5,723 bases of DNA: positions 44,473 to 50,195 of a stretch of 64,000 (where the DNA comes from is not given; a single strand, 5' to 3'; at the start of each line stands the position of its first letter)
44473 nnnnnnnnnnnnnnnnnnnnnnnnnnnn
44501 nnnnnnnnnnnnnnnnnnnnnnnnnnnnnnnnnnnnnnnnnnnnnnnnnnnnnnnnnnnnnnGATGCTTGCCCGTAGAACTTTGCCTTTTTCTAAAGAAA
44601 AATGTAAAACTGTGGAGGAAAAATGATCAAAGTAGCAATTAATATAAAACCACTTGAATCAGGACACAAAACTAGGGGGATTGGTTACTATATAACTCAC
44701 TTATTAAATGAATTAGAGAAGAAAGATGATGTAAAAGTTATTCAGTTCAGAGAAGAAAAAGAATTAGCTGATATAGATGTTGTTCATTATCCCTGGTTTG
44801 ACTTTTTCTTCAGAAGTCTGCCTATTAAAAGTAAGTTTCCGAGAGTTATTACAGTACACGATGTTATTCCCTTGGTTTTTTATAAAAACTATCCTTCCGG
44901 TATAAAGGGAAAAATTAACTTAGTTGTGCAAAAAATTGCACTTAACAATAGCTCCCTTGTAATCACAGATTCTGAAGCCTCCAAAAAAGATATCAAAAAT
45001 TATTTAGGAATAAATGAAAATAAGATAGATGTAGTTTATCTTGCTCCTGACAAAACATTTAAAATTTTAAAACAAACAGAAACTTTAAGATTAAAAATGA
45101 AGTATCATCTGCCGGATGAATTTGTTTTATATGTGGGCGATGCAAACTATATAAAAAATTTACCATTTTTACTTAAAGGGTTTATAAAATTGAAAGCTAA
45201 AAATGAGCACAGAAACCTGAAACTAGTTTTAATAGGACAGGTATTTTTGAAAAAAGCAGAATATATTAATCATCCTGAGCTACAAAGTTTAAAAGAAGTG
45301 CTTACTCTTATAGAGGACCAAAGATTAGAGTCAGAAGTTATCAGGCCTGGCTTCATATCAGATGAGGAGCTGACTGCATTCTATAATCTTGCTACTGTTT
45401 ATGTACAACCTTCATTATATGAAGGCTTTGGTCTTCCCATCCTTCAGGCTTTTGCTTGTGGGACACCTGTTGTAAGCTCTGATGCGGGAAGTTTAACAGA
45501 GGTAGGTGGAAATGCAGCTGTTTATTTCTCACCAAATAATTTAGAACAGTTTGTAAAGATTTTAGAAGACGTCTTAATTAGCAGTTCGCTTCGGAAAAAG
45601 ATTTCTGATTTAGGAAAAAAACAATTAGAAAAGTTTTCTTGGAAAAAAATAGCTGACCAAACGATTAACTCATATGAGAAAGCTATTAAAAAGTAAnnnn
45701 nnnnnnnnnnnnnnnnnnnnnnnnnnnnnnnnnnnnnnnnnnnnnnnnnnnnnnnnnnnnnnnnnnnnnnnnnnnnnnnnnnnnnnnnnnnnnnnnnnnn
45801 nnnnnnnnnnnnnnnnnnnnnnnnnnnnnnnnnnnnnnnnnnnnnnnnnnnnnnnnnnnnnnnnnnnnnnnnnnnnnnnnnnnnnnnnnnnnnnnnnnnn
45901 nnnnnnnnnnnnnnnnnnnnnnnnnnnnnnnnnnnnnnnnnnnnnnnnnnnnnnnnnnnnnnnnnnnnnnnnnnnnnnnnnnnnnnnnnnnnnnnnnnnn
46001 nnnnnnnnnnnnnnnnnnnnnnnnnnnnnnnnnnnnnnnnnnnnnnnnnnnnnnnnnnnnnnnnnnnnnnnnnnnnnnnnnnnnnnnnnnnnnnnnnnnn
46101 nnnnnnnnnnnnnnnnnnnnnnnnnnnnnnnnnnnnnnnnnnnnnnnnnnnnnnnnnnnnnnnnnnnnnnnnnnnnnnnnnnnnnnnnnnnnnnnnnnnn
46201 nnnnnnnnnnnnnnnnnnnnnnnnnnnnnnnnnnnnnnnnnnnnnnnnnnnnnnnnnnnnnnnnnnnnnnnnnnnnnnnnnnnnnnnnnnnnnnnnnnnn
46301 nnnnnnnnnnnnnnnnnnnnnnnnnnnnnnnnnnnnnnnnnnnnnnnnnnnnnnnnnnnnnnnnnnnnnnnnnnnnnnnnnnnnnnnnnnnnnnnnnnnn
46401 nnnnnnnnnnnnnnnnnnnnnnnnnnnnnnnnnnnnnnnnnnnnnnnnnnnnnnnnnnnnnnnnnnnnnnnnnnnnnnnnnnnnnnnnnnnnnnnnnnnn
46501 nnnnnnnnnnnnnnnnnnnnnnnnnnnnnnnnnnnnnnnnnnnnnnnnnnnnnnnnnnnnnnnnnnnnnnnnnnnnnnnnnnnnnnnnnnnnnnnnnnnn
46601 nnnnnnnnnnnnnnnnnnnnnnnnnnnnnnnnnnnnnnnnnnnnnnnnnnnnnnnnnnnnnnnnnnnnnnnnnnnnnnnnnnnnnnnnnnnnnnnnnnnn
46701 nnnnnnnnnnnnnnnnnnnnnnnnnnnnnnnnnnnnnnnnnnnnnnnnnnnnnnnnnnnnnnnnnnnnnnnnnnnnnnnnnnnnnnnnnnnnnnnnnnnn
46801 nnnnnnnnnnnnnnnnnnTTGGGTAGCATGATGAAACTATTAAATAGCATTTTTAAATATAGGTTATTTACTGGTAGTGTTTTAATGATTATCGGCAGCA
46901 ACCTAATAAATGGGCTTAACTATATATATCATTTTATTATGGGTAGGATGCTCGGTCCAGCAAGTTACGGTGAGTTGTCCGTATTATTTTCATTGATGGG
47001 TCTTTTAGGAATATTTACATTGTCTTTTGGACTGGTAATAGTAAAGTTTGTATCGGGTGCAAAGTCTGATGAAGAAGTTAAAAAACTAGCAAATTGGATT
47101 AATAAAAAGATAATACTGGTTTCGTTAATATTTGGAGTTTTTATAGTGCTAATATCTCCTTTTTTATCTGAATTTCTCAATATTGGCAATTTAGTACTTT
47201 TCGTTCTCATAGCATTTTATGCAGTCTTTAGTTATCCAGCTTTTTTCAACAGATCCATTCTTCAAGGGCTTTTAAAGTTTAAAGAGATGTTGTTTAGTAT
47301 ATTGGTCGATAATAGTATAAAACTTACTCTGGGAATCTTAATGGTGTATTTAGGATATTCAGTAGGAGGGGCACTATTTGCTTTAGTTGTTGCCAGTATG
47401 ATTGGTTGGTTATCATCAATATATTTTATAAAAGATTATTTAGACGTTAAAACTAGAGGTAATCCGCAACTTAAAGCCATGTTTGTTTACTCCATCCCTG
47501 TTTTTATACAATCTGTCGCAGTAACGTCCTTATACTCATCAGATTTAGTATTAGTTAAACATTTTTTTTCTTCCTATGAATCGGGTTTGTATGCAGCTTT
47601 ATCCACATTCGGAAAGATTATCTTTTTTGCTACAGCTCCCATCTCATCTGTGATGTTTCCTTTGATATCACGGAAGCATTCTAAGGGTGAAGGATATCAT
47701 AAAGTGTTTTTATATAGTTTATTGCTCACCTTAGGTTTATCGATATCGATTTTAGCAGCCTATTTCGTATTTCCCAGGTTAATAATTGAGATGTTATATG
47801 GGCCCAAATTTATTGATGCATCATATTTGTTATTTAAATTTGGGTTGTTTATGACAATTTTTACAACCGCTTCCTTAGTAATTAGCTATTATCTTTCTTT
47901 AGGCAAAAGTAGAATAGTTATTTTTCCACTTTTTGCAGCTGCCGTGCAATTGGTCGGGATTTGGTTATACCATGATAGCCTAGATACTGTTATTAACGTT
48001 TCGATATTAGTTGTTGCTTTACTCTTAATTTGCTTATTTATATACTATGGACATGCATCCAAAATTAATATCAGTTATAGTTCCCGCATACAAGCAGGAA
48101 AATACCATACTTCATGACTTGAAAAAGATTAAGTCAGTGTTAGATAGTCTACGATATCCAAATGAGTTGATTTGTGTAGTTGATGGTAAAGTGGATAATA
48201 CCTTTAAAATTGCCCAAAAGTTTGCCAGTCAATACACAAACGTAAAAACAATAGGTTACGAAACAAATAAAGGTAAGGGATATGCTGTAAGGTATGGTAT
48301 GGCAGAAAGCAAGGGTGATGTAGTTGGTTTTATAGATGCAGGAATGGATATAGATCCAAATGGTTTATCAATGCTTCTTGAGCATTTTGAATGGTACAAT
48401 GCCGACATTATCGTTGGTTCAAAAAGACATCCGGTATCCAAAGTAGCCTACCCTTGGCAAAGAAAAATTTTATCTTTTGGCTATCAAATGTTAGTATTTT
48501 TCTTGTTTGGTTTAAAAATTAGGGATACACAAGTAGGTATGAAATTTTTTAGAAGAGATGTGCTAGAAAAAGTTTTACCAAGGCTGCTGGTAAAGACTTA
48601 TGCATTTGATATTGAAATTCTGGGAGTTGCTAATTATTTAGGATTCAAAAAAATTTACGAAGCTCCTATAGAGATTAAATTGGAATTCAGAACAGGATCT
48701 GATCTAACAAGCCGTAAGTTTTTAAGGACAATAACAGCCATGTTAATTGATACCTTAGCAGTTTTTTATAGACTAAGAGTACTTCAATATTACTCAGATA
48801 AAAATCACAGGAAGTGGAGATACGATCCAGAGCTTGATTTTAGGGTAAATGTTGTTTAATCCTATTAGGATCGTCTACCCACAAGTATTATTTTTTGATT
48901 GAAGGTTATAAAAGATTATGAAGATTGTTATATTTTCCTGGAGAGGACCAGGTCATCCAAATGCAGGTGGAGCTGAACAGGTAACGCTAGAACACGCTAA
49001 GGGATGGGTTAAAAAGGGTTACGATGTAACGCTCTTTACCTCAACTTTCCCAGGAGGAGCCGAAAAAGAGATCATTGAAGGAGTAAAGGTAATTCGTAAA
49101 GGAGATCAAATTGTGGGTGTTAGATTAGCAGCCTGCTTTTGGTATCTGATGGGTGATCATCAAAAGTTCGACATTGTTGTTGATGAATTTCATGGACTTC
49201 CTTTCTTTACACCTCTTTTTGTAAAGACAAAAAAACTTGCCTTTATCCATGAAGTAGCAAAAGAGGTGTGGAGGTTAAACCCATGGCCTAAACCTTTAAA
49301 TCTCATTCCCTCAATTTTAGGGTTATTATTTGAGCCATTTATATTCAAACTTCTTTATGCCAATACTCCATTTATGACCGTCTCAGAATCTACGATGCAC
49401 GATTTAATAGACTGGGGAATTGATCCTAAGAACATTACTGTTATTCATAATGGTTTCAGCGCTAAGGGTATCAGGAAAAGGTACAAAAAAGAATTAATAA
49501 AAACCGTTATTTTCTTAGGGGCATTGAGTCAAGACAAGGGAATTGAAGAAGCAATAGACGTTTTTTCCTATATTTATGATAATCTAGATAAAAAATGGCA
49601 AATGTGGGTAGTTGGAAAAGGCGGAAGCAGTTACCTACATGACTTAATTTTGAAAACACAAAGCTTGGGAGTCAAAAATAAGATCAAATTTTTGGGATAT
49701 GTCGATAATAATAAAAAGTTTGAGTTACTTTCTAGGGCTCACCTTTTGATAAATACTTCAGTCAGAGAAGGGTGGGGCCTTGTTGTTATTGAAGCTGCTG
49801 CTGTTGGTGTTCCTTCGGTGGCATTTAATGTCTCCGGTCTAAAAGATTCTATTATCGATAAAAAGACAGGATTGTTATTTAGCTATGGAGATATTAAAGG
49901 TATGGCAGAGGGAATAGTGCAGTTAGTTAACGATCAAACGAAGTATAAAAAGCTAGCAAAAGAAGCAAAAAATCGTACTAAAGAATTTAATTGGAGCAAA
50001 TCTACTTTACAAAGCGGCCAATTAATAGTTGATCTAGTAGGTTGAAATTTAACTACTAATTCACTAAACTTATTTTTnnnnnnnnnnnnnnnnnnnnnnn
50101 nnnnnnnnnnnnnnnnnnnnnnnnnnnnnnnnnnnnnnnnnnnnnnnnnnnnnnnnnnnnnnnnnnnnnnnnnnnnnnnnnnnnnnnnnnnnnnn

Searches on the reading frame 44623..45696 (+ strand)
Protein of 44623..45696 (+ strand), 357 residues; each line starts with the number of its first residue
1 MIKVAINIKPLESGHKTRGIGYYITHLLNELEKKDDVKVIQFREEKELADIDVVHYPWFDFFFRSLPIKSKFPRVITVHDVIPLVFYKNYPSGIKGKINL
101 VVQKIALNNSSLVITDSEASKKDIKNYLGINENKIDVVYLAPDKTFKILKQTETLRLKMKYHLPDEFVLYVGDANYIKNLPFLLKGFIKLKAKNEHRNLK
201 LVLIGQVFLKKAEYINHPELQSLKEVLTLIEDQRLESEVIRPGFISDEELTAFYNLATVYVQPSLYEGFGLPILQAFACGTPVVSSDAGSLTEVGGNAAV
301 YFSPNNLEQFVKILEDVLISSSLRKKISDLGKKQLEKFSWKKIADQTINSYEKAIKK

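Call 41: search_protein_families(library=pfam, proteins=[window:44623-45696:+], max_evalue=0.001)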
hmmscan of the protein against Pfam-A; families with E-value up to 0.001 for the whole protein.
window:44623-45696:+ (357 aa): 6 families
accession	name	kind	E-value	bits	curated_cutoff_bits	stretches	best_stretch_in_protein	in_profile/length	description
PF00534.26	Glycos_transf_1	-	8.6e-30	104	26.4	1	164-333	14-171/172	Glycosyl transferases group 1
PF13692.12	Glyco_trans_1_4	-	8.6e-23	81.6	27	1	168-318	4-140/142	Glycosyl transferases group 1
PF13439.12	Glyco_transf_4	-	4.4e-11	43.5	28.5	1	48-139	71-163/170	Glycosyltransferase Family 4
PF20706.3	GT4-conflict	-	3.3e-06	26.8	26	1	168-288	200-313/385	Family 4 Glycosyltransferase in conflict systems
PF13524.12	Glyco_trans_1_2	-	0.00013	22.4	25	1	241-347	31-142/144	Glycosyl transferase-like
PF13579.12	Glyco_trans_4_4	-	0.00043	21.1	29.7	1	49-139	72-156/158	Glycosyl transferase 4-like domain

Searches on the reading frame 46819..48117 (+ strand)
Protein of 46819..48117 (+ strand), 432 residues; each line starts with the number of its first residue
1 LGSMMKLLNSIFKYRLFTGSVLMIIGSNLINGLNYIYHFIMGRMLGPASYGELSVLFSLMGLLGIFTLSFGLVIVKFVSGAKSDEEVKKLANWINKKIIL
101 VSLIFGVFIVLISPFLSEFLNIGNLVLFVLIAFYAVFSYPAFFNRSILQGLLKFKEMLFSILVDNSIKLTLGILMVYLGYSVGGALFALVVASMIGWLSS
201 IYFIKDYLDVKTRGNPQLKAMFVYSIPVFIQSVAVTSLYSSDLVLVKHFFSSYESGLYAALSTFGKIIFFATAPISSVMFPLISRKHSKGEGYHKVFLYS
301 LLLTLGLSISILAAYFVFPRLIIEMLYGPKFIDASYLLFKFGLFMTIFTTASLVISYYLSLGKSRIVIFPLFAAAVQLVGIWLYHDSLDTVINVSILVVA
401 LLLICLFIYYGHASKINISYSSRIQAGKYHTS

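Call 41: search_protein_families(library=pfam, proteins=[window:46819-48117:+], max_evalue=0.001)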
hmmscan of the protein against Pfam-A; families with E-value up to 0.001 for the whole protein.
window:46819-48117:+ (432 aa): 2 families
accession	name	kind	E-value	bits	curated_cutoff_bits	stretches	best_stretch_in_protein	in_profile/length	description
PF01943.22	Polysacc_synt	-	6.1e-24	85.3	28.2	1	21-285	5-272/274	Polysaccharide biosynthesis protein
PF13440.11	Polysacc_synt_3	-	1.6e-20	74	23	1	40-334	1-291/293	Polysaccharide biosynthesis protein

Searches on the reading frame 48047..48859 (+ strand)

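Call 41: search_protein_families(library=pfam, proteins=[window:48047-48859:+], max_evalue=0.001)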
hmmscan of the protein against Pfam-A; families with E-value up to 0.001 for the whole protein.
window:48047-48859:+ (270 aa): 2 families
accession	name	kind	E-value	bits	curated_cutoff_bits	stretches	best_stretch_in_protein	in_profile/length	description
PF00535.33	Glycos_transf_2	-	4.6e-25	88.9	23.3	1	9-176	1-167/168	Glycosyl transferase family 2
PF13641.12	Glyco_tranf_2_3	-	2.8e-07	31.2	27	1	5-159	1-155/230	Glycosyltransferase like family 2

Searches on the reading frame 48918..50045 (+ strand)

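Call 69: search_protein_families(library=pfam, proteins=[window:48918-50045:+], max_evalue=0.0001)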
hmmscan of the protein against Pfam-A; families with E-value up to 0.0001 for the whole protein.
window:48918-50045:+ (375 aa): 5 families
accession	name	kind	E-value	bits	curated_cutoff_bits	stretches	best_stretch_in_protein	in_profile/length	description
PF00534.26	Glycos_transf_1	-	5.6e-34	117.6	26.4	1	192-353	13-172/172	Glycosyl transferases group 1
PF13692.12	Glyco_trans_1_4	-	7.2e-28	98.1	27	1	195-339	2-142/142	Glycosyl transferases group 1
PF13439.12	Glyco_transf_4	-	6.9e-14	52.7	28.5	1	17-180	2-166/170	Glycosyltransferase Family 4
PF20706.3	GT4-conflict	-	2.3e-12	47.1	26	1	170-316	171-324/385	Family 4 Glycosyltransferase in conflict systems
PF13579.12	Glyco_trans_4_4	-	5.4e-07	30.5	29.7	1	17-179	1-158/158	Glycosyl transferase 4-like domain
